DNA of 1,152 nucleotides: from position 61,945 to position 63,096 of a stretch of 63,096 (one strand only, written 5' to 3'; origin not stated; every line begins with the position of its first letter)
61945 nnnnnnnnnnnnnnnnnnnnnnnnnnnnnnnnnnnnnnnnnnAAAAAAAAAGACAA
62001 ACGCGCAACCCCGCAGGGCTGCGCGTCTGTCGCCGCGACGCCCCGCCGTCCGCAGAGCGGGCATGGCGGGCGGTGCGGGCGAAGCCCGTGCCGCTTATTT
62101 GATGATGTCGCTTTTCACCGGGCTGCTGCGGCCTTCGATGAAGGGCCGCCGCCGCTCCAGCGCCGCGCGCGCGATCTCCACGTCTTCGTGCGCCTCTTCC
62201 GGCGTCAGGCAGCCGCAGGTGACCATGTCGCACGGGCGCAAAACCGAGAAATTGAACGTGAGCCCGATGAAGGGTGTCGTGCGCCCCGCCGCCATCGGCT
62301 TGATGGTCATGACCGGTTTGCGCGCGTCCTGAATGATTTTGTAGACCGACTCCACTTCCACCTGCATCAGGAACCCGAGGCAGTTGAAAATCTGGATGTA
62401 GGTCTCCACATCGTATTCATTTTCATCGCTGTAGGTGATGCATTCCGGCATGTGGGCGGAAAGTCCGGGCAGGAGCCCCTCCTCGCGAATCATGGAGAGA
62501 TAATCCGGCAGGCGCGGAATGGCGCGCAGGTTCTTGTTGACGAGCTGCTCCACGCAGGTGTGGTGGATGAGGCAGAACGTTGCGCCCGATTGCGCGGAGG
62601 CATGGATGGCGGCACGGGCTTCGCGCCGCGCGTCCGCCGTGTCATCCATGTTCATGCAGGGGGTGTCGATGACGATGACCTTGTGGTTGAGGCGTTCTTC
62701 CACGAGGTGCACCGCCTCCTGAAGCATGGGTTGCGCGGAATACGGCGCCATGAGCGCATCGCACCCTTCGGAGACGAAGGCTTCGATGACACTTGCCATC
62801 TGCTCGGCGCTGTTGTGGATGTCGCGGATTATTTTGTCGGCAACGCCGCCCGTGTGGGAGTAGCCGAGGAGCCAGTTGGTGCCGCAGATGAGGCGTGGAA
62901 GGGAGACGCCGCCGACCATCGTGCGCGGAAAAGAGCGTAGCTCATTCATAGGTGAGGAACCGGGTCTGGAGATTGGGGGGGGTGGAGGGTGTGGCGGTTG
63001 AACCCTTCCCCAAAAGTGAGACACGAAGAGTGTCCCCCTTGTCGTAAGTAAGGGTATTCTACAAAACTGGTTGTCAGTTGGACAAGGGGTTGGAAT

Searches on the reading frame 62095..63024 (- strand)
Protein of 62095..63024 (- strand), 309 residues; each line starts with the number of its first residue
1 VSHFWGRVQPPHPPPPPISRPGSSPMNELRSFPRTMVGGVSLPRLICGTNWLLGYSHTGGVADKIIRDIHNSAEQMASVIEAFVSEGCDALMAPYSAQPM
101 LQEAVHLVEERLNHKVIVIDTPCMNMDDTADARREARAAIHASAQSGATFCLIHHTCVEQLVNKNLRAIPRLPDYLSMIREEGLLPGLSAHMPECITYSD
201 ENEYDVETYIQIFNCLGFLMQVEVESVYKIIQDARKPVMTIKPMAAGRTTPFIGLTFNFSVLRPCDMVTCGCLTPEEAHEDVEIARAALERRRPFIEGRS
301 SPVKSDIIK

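Call 9: search_protein_families(library=pfam, proteins=[window:62095-63024:-], max_evalue=0.001)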
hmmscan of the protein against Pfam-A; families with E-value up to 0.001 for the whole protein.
window:62095-63024:- (309 aa): 0 families

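Call 74: search_protein_families(library=pfam, proteins=[window:62095-63024:-], max_evalue=10)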
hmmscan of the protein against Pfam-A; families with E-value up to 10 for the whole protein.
window:62095-63024:- (309 aa): 1 family
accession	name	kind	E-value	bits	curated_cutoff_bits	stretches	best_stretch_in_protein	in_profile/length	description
PF00162.24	PGK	-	0.19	11.1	27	1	206-241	154-187/379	Phosphoglycerate kinase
